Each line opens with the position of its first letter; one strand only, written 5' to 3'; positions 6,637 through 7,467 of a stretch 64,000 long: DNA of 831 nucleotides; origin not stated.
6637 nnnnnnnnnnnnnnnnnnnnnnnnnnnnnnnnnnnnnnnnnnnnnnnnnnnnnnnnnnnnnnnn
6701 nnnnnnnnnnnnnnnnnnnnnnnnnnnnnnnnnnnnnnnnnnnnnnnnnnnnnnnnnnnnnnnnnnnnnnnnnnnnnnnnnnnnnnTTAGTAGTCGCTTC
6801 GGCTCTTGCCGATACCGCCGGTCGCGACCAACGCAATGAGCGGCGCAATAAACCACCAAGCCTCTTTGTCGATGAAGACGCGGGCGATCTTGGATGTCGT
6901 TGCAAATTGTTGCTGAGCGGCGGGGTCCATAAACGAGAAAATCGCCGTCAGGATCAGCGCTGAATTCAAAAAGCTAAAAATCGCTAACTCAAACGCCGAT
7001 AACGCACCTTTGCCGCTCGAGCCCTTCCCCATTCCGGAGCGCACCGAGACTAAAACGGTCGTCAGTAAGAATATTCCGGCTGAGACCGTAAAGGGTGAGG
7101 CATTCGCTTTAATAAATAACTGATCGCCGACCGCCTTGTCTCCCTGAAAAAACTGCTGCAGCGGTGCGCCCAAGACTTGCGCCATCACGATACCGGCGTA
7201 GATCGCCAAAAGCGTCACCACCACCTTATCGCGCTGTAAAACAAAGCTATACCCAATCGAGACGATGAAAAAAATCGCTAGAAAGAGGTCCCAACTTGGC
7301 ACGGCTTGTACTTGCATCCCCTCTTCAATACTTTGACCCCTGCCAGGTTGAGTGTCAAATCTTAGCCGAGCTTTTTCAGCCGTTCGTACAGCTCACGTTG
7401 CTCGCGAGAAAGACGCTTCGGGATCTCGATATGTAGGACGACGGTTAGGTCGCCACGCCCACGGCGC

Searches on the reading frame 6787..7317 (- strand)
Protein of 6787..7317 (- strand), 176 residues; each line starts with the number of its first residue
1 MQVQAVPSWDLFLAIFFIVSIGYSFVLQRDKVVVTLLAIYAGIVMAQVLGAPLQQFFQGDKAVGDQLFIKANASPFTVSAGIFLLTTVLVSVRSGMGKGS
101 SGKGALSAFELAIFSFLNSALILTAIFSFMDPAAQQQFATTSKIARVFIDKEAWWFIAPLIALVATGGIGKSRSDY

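Call 9: find_encoding_contigs(protein=window:6787-7317:-, flank=6000, max_places=10)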
Protein window:6787-7317:- (176 aa): 1 contig read that carries it; 1 place shown.
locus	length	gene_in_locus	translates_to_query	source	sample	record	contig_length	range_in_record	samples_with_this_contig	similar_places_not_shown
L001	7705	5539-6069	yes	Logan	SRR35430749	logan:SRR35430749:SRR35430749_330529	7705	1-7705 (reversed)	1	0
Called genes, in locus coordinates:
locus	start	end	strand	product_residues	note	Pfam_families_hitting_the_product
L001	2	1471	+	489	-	?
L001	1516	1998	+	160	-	-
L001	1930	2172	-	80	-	-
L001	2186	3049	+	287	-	-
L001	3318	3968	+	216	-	PF01551:Peptidase_M23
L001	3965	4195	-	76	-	-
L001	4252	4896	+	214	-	PF00149:Metallophos, PF12850:Metallophos_2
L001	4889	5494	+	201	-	PF00226:DnaJ, PF01556:DnaJ_C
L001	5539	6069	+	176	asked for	-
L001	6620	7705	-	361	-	?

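Call 10: search_protein_families(library=pfam, proteins=[window:6787-7317:-], max_evalue=0.01)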
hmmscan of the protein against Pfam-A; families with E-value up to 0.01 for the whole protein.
window:6787-7317:- (176 aa): 0 families

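Call 15: find_related_loci(query=window:6787-7317:-, collection=genome_contigs, flank=3000)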
Query window:6787-7317:- (176 aa) in genome_contigs; peptide patterns used: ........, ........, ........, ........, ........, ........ (x = any residue, [..] = any of these).
348 stretches matched a pattern; 7 encode a relative of the query (tblastn E <= 1e-3); 7 distinct loci.
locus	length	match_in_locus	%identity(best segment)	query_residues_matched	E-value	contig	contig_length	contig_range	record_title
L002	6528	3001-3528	74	2-176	1e-86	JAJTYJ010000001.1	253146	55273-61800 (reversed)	MAG: bacterium isolate DTUPAT3 1-Genome8, whole genome shotgun sequence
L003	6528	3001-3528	73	2-176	5e-86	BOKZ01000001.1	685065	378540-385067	Patescibacteria group bacterium BroJett034 DNA, sequence1, whole genome shotgun sequence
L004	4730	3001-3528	71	3-176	4e-74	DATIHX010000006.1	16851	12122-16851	MAG TPA_asm: Candidatus Saccharimonadales bacterium isolate SMAG_U15649 k141_176434, whole genome shotgun sequence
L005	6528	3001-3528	67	3-176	2e-71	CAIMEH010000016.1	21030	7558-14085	uncultured Candidatus Berkelbacteria bacterium isolate AlinenLipids_bin-6077 genome assembly, contig: bin-6077:16/34, wh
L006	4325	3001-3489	36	7-167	2e-32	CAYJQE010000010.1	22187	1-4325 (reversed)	MAG TPA_asm: uncultured Candidatus Saccharibacteria bacterium isolate ERP125453_co1_45 genome assembly, contig: NODE_220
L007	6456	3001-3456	37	6-160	4e-31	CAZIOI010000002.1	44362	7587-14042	MAG TPA_asm: uncultured Candidatus Saccharibacteria bacterium isolate SRP192927_co3_90 genome assembly, contig: NODE_145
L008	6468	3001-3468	37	6-164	2e-30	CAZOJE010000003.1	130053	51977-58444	MAG TPA_asm: uncultured Candidatus Saccharibacteria bacterium isolate SRP216815_co1_184 genome assembly, contig: NODE_16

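Call 19: find_related_loci(query=window:6787-7317:-, collection=metagenome_contigs, flank=2500)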
Query window:6787-7317:- (176 aa) in metagenome_contigs; peptide patterns used: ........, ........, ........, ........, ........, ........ (x = any residue, [..] = any of these).
414 stretches matched a pattern; 13 encode a relative of the query (tblastn E <= 1e-3); 13 distinct loci.
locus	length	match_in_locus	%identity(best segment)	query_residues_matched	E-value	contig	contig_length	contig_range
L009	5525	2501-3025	90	1-175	2e-103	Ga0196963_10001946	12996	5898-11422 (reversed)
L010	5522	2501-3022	69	2-176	3e-80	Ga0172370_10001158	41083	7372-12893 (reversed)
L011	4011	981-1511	71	2-176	1e-74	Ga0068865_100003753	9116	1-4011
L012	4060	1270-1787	80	3-176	3e-61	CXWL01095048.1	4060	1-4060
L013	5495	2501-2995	36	6-176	2e-32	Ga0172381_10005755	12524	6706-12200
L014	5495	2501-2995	33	6-176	2e-32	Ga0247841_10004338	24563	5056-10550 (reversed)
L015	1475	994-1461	36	6-164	5e-32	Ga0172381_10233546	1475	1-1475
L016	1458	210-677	35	6-164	3e-31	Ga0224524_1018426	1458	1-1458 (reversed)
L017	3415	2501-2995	36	6-176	3e-30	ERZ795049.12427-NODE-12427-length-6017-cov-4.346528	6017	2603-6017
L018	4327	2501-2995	36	6-176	3e-30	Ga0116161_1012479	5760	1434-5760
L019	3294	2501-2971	33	6-164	4e-28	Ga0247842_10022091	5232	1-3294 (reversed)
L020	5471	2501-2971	33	6-164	4e-28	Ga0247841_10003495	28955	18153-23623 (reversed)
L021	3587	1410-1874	34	5-161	2e-27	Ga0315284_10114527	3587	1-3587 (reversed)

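Call 23: find_homologous_proteins(query=window:6787-7317:-, max_evalue=1e-20)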
Query window:6787-7317:- (176 aa): 98 proteins with E <= 1e-20 among 567 candidates.
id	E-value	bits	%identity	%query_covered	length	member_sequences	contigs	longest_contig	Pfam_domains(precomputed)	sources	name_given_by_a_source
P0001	2.7e-98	345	95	100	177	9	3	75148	-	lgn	-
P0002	2.0e-94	332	90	99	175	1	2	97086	-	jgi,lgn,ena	-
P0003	2.9e-91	322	86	100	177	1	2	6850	-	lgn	-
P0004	1.1e-90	320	87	99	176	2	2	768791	-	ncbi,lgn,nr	ncbi:MAG: hypothetical protein HZB70_02020 [Candidatus Berkelbacteria bacterium]|nr:MAG: hypothetica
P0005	4.3e-90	318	88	100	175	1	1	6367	-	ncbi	-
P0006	2.8e-89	315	84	100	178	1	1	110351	-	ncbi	-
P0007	2.1e-88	313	84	100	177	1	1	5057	-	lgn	-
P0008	5.7e-88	311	83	99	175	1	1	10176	-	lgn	-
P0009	1.7e-84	300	80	100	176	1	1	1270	-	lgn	-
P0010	2.1e-84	300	81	100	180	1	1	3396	-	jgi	jgi:hypothetical protein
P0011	4.0e-81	289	75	100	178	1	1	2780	-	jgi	jgi:hypothetical protein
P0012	4.8e-80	285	77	99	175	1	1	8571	-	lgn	-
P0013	1.2e-78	281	75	99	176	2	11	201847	-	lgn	-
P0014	2.1e-78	280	78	97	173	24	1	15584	-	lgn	-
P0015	2.1e-78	280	76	99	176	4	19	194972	-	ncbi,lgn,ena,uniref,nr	ncbi:hypothetical protein A3A71_03790 [Candidatus Berkelbacteria bacterium RIFCSPLOWO2_01_FULL_50_28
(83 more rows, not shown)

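Call 24: find_encoding_contigs(protein=P0001, flank=2500, max_places=10)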
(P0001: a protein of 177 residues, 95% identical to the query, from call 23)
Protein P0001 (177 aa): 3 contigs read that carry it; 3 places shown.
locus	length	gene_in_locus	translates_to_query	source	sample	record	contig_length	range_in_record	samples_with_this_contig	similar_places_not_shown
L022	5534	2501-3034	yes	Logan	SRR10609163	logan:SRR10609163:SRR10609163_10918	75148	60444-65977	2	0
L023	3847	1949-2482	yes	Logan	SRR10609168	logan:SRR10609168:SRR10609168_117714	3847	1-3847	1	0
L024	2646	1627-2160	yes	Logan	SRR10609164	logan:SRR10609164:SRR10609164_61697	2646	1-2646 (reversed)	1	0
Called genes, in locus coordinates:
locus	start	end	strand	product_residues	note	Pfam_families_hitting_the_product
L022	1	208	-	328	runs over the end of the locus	-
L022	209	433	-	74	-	-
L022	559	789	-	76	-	-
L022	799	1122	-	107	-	PF01906:YbjQ_1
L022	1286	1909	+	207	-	PF00226:DnaJ, PF01556:DnaJ_C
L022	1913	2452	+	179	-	PF28549:NDPSase_N, PF00293:NUDIX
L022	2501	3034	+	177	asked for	-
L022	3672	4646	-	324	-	PF00070:Pyr_redox (faint), PF00890:FAD_binding_2 (weak), PF01134:GIDA (faint), PF01266:DAO (weak), PF01946:Thi4 (weak), PF07992:Pyr_redox_2, PF12831:FAD_oxidored (weak), PF13738:Pyr_redox_3, +2 more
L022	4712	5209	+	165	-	-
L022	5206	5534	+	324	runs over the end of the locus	PF01933:CofD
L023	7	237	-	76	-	-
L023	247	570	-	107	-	PF01906:YbjQ_1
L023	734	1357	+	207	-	PF00226:DnaJ, PF01556:DnaJ_C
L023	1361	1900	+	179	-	PF28549:NDPSase_N, PF00293:NUDIX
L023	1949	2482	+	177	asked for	-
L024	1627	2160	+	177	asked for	-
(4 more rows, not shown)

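Call 25: find_encoding_contigs(protein=P0003, flank=2500, max_places=6)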
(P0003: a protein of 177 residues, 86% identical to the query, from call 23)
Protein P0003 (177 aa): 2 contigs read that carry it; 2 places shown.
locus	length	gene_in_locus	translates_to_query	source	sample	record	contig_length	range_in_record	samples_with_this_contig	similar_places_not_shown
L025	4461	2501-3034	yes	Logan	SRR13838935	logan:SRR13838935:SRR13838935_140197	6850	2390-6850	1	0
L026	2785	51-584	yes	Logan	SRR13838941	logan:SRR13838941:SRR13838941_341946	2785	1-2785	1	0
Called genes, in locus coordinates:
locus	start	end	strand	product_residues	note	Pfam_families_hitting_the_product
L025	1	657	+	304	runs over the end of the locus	-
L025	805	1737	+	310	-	-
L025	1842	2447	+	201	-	PF00226:DnaJ, PF01556:DnaJ_C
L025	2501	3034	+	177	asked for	-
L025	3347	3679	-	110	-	-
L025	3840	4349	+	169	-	PF07617:DUF1579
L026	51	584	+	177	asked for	-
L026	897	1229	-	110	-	-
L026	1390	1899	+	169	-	PF07617:DUF1579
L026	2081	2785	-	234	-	?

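Call 26: find_encoding_contigs(protein=P0004, flank=2500, max_places=6)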
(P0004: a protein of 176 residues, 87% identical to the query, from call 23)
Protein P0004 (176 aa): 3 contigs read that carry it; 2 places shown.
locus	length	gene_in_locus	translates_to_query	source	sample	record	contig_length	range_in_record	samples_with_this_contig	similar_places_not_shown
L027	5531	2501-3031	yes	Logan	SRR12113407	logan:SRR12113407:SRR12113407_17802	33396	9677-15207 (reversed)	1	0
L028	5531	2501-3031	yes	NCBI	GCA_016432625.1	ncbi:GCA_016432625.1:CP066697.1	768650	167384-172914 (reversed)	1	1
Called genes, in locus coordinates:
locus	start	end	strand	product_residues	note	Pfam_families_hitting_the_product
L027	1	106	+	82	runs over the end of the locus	-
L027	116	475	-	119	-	-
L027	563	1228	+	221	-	PF00149:Metallophos (weak), PF12850:Metallophos_2 (faint)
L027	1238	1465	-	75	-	-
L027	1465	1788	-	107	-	PF01906:YbjQ_1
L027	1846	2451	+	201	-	PF00226:DnaJ, PF01556:DnaJ_C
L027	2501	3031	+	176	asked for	-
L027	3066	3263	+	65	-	-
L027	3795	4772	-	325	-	PF00890:FAD_binding_2 (weak), PF01134:GIDA (faint), PF01266:DAO (faint), PF03486:HI0933_like (faint), PF07992:Pyr_redox_2, PF12831:FAD_oxidored (weak), PF13450:NAD_binding_8 (faint), PF13738:Pyr_redox_3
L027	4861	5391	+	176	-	-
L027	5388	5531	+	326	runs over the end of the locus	PF01933:CofD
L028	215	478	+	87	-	-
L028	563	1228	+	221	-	PF00149:Metallophos (weak), PF12850:Metallophos_2 (faint)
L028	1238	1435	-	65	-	-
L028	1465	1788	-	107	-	PF01906:YbjQ_1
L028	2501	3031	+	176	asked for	-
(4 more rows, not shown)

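Call 27: find_encoding_contigs(protein=P0005, flank=2500, max_places=6)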
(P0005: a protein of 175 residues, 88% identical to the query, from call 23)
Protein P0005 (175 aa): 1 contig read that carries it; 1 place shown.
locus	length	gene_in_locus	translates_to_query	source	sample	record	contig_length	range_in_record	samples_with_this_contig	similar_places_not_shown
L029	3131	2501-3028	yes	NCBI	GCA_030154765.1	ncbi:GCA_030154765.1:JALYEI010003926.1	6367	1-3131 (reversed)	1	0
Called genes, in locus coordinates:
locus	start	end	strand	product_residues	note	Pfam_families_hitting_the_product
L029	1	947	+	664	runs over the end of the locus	PF00012:HSP70, PF14450:FtsA (faint), PF06723:MreB_Mbl, PF02782:FGGY_C (weak)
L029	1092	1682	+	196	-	PF00226:DnaJ, PF01556:DnaJ_C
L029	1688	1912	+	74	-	-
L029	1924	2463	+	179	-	PF28549:NDPSase_N, PF00293:NUDIX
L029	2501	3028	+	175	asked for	-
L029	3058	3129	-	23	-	?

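Call 30: find_encoding_contigs(protein=P0006, flank=2000, max_places=4)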
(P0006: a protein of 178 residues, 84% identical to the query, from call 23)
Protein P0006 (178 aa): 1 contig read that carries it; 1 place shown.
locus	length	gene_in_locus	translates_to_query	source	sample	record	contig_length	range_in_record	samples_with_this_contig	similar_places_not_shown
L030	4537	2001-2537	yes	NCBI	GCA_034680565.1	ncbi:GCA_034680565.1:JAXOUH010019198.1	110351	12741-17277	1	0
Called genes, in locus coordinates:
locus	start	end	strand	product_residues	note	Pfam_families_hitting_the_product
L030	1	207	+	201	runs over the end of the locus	PF00226:DnaJ, PF01556:DnaJ_C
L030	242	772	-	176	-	-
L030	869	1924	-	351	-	PF21338:Top1B_N_bact, PF01028:Topoisom_I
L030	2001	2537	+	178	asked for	-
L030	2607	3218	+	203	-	-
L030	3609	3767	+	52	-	-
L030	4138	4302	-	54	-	-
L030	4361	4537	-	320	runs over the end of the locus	PF00070:Pyr_redox (faint), PF00890:FAD_binding_2 (weak), PF01134:GIDA (faint), PF01266:DAO (weak), PF07992:Pyr_redox_2, PF12831:FAD_oxidored (weak), PF13738:Pyr_redox_3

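Call 31: find_encoding_contigs(protein=P0007, flank=2000, max_places=4)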
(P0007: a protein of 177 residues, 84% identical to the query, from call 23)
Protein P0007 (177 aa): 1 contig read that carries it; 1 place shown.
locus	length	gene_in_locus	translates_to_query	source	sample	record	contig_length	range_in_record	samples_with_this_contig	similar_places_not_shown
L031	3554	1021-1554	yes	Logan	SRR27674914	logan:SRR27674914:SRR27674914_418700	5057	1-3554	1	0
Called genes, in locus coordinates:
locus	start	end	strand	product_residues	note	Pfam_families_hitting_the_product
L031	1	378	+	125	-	?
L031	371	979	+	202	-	PF00226:DnaJ, PF01556:DnaJ_C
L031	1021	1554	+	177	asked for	-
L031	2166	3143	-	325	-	PF00070:Pyr_redox (faint), PF00890:FAD_binding_2 (weak), PF01134:GIDA (faint), PF03486:HI0933_like (faint), PF05834:Lycopene_cycl (faint), PF07992:Pyr_redox_2, PF01266:DAO, PF13738:Pyr_redox_3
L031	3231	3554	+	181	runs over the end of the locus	-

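Call 32: find_encoding_contigs(protein=P0008, flank=2000, max_places=4)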
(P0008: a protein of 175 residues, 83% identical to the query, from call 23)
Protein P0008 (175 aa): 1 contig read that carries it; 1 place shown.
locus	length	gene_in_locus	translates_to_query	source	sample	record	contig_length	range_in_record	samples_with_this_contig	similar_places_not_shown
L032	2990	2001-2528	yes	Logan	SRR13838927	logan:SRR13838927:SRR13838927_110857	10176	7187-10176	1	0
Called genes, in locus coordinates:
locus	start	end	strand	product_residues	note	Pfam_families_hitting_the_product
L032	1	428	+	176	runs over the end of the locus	PF03118:RNA_pol_A_CTD (faint)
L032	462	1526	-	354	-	PF21338:Top1B_N_bact, PF01028:Topoisom_I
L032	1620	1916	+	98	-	-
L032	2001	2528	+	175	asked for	-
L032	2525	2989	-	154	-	?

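Call 59: find_encoding_contigs(protein=P0015, flank=1500, max_places=10)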
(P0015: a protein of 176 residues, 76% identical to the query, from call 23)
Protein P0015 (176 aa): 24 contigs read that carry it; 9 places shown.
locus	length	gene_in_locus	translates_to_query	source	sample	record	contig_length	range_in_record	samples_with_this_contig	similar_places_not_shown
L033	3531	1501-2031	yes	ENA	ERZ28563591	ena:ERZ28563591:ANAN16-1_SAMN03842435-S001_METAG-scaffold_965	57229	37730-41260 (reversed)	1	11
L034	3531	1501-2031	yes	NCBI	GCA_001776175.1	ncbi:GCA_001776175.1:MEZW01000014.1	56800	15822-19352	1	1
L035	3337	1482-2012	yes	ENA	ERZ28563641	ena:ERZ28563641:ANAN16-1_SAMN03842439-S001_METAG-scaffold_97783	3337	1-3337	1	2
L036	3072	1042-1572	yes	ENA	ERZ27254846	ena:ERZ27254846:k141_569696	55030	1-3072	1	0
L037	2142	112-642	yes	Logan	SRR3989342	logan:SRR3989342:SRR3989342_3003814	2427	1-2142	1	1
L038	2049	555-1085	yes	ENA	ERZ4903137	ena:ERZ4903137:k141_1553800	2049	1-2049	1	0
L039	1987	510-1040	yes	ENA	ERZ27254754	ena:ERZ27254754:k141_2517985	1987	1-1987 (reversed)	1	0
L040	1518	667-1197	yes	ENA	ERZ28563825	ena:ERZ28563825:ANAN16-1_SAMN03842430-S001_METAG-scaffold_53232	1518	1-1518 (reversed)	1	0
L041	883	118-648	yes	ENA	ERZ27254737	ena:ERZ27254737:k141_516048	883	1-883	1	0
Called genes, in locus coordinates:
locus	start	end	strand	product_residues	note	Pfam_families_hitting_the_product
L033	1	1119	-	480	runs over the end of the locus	PF03060:NMO (weak)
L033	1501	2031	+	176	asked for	-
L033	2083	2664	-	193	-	-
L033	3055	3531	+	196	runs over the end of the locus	PF00990:GGDEF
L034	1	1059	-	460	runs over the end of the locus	PF03060:NMO (weak)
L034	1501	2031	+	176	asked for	-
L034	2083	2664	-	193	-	-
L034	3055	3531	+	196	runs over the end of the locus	PF00990:GGDEF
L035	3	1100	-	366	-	?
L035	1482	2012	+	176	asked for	-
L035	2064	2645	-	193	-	-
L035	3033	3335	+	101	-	?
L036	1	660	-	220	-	?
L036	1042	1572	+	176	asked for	-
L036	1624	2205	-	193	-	-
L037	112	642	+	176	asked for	-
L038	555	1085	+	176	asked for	-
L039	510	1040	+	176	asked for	-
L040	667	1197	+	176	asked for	-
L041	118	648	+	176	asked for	-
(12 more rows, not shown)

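Call 60: find_encoding_contigs(protein=P0013, flank=1500, max_places=10)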
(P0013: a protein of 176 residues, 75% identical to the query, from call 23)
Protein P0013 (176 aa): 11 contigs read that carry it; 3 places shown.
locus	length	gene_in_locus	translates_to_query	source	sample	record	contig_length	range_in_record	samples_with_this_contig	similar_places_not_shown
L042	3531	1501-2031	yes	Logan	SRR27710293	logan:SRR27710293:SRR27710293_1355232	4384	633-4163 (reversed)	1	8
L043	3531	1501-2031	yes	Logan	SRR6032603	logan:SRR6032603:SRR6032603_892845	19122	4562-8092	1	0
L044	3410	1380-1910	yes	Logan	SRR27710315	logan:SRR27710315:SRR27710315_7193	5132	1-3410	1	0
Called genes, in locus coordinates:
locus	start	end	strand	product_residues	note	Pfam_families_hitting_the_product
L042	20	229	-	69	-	-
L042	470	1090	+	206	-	PF00226:DnaJ, PF01556:DnaJ_C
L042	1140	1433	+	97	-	-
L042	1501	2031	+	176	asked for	-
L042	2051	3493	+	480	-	-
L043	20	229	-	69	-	-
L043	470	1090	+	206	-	PF00226:DnaJ, PF01556:DnaJ_C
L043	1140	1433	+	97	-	-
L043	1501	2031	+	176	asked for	-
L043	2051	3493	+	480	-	-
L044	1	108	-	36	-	?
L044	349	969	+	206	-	PF00226:DnaJ, PF01556:DnaJ_C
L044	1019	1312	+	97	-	-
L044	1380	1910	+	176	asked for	-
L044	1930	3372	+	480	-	-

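Call 64: search_protein_families(library=pfam, proteins=[window:6787-7317:-], max_evalue=10)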
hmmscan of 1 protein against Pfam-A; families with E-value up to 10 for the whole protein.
window:6787-7317:- (176 aa): 6 families
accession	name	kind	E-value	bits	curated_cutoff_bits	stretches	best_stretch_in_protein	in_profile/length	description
PF02322.20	Cyt_bd_oxida_II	-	0.042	13.6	35.6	1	11-166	88-225/302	Cytochrome bd terminal oxidase subunit II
PF00646.38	F-box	-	0.052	13.9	20.5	1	122-155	8-41/43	F-box domain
PF06814.19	GOST_TM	-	0.18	11.8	25.2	1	12-154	84-224/246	GOST, seven transmembrane domain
PF09946.14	DUF2178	-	0.23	12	22.8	1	12-90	2-74/104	Predicted membrane protein (DUF2178)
PF09843.14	DUF2070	-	0.63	8.7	30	1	6-166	11-163/561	Predicted membrane protein (DUF2070)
PF00499.25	Oxidored_q3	-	8.4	6.6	33.2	0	11-165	16-138/146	NADH-ubiquinone/plastoquinone oxidoreductase chain 6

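Call 70: find_encoding_contigs(protein=P0014, flank=1800, max_places=10)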
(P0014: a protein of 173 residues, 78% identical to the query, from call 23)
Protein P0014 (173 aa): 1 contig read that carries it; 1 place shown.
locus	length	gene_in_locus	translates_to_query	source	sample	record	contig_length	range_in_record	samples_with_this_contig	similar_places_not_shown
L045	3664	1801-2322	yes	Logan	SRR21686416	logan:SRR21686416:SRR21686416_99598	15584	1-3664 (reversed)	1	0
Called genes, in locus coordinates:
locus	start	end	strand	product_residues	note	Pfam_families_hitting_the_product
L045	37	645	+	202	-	PF00226:DnaJ, PF01556:DnaJ_C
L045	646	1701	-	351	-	PF21338:Top1B_N_bact, PF01028:Topoisom_I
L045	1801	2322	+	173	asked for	-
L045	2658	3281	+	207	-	PF00990:GGDEF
